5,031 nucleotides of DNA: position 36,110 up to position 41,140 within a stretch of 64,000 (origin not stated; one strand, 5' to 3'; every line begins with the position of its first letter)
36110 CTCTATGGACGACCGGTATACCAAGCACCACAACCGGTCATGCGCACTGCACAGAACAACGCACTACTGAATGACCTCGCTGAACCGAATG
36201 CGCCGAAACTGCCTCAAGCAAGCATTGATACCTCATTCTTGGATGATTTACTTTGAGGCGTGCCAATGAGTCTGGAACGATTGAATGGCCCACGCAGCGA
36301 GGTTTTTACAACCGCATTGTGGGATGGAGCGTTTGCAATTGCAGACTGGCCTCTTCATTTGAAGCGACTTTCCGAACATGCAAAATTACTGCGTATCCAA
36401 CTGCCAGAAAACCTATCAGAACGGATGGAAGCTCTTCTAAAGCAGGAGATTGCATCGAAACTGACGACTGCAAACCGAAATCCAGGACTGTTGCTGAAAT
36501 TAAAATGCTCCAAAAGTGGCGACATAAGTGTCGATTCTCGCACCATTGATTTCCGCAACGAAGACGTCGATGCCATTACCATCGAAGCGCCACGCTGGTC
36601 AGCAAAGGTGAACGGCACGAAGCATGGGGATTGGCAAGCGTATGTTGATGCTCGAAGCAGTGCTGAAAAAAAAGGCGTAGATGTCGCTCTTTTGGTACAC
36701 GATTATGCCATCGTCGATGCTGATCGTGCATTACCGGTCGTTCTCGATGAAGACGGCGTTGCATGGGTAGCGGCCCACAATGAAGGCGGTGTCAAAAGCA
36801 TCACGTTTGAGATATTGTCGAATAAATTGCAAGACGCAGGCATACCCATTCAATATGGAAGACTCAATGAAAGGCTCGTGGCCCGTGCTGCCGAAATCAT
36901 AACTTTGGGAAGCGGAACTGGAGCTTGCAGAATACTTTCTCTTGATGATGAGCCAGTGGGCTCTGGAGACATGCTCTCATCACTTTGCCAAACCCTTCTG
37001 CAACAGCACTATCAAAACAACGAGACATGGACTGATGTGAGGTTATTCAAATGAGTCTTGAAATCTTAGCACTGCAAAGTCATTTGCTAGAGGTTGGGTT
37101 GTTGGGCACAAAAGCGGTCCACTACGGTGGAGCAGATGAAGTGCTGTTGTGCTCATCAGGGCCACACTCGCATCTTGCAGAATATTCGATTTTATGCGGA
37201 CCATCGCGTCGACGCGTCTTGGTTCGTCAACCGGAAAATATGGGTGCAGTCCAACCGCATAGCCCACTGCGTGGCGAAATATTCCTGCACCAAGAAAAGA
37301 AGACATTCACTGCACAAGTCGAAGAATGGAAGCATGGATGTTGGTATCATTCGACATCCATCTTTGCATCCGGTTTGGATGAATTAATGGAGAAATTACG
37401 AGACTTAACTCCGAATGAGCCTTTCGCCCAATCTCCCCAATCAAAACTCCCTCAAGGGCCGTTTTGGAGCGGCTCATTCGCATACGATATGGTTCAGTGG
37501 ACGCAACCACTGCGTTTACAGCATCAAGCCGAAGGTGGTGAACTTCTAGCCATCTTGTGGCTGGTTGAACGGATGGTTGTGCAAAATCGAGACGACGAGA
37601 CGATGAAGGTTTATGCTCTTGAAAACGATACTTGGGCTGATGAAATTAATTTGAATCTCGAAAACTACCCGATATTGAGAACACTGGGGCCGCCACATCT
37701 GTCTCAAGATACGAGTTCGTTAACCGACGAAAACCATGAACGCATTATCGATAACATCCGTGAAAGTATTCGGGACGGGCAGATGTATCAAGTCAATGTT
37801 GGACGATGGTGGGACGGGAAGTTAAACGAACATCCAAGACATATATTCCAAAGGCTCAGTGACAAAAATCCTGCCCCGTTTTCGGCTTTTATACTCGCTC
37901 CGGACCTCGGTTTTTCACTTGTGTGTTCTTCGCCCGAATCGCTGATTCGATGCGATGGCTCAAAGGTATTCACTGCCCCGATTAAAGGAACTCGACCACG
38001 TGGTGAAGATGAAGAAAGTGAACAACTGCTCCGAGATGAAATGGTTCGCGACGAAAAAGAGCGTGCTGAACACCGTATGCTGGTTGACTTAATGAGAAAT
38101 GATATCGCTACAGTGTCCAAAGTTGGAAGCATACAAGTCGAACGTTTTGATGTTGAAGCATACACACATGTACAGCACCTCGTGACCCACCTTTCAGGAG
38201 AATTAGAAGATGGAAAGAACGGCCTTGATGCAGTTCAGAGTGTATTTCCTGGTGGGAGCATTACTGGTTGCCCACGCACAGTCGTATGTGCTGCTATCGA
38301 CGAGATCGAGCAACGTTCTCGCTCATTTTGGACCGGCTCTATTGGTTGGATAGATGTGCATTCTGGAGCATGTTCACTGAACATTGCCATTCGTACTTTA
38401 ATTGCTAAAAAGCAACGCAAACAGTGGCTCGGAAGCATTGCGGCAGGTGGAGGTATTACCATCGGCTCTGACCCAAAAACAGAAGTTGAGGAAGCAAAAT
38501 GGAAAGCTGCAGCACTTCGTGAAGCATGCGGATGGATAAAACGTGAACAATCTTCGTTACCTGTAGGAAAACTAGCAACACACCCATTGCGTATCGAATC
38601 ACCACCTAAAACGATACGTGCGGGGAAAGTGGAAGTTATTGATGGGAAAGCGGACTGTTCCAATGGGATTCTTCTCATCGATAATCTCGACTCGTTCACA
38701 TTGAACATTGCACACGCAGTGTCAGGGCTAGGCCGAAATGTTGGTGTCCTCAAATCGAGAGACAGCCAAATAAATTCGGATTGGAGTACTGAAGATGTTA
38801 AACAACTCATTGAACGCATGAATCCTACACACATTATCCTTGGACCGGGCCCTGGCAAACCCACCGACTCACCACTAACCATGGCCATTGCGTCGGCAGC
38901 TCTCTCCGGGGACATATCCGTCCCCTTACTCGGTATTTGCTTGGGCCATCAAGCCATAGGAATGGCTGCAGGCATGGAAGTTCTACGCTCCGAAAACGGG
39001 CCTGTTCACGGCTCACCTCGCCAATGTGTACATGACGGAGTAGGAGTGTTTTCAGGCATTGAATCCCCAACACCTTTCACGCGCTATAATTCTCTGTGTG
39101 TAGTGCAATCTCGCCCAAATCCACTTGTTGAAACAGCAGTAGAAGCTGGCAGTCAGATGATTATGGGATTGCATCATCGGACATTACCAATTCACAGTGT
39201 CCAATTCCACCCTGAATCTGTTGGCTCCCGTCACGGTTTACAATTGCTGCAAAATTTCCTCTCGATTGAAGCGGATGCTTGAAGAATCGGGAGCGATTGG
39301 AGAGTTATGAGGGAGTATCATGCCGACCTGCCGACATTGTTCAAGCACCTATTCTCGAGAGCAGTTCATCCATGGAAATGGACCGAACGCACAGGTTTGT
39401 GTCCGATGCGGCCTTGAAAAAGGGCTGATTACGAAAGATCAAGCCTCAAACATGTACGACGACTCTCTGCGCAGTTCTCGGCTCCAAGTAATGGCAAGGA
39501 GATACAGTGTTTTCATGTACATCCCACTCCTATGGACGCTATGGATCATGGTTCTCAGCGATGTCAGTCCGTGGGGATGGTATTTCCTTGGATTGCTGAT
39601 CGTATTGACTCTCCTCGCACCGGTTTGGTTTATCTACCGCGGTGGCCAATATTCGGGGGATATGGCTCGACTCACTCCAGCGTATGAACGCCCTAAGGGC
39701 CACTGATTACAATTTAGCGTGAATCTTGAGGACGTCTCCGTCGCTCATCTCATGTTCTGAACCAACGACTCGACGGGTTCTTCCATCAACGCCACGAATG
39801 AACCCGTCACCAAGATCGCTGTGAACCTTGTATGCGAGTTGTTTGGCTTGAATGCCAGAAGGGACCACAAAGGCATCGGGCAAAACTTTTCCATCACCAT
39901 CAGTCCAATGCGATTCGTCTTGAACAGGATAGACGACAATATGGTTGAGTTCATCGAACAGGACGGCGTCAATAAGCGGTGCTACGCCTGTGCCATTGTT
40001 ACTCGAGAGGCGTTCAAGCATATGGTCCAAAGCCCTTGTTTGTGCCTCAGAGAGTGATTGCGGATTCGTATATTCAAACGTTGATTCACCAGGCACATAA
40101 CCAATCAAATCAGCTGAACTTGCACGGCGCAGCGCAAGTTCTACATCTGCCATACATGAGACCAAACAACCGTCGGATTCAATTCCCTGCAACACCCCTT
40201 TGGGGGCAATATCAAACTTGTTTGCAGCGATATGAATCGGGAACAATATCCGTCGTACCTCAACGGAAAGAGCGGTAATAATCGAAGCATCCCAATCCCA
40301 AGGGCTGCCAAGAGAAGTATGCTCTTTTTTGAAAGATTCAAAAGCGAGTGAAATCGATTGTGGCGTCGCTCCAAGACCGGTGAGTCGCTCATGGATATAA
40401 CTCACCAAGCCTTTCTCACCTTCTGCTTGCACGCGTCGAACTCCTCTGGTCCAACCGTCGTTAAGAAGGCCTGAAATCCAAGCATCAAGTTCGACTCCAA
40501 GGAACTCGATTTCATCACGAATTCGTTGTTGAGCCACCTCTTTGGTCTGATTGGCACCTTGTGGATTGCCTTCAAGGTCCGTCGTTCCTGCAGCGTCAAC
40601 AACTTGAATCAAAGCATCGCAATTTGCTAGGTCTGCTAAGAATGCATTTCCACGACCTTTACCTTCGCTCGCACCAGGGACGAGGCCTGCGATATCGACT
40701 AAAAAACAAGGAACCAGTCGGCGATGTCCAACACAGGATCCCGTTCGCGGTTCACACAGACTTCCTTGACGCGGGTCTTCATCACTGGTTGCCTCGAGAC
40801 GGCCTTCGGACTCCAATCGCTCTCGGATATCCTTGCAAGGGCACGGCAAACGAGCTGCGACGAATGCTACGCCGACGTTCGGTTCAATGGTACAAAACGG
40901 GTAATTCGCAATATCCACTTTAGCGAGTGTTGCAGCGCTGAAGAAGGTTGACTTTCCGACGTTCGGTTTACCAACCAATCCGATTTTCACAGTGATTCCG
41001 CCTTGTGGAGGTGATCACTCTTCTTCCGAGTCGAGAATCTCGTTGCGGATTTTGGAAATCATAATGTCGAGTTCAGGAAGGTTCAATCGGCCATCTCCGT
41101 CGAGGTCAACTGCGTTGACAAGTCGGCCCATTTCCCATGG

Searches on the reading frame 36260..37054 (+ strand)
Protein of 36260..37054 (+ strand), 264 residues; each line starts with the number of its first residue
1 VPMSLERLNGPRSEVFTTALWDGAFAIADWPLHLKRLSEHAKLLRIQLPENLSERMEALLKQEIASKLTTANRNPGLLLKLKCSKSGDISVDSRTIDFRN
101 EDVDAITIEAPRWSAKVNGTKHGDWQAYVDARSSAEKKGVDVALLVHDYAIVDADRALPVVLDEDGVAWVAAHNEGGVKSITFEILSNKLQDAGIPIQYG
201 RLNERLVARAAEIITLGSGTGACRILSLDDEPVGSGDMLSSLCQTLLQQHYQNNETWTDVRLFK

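Call 77: search_protein_families(library=pfam, proteins=[window:36260-37054:+], max_evalue=0.001)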
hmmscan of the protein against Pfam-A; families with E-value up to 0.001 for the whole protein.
window:36260-37054:+ (264 aa): 1 family
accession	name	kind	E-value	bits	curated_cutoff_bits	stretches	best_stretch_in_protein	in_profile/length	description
PF01063.24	Aminotran_4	-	1.8e-14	54.6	28.5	1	15-227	2-222/223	Amino-transferase class IV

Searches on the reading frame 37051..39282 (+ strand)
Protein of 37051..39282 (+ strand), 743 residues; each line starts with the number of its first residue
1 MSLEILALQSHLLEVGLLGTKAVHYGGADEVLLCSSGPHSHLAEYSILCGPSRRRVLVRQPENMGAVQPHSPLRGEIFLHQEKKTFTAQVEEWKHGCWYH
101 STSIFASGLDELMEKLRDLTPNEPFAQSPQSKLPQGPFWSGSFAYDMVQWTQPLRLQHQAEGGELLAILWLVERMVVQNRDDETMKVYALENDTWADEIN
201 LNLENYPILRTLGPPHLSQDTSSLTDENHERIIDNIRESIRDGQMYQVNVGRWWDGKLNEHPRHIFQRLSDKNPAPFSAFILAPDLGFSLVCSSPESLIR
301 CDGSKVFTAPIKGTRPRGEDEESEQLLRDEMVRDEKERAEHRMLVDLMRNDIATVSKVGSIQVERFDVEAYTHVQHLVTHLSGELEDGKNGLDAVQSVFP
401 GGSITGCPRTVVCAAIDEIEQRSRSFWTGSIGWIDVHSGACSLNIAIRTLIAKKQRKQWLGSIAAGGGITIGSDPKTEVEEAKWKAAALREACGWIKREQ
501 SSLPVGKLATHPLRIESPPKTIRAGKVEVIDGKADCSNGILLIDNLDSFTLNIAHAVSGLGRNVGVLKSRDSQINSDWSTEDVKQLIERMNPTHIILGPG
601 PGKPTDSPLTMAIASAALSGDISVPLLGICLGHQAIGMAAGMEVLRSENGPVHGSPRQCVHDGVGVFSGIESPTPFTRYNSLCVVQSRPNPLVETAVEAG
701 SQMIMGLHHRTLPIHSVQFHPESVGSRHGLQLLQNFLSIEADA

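Call 9: search_protein_families(library=pfam, proteins=[window:37051-39282:+], max_evalue=0.001)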
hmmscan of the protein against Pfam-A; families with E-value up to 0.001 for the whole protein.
window:37051-39282:+ (743 aa): 2 families
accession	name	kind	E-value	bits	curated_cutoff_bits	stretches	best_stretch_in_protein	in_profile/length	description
PF00425.24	Chorismate_bind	-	4e-72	243.3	27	1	227-485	3-257/257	chorismate binding enzyme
PF00117.34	GATase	-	3e-39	135.1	22.8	1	541-737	1-187/190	Glutamine amidotransferase class-I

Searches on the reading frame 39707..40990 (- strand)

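Call 8: search_protein_families(library=pfam, proteins=[window:39707-40990:-], max_evalue=0.001)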
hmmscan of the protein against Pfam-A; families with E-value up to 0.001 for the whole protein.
window:39707-40990:- (427 aa): 4 families
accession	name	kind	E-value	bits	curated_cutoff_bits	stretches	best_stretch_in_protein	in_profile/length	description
PF08438.16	YGR210-like_G4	-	7e-22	78.3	24.7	1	255-358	1-108/108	Obg-like GTPase YGR210-like, G4 motif-containing domain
PF01926.29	MMR_HSR1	-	1.1e-16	61.4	21.9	1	2-140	1-86/113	50S ribosome-binding GTPase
PF02824.27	TGS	-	3.1e-08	34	22.2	1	369-424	4-59/60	TGS domain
PF02421.24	FeoB_N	-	1.1e-07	32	27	1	2-41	2-41/156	Ferrous iron transport protein B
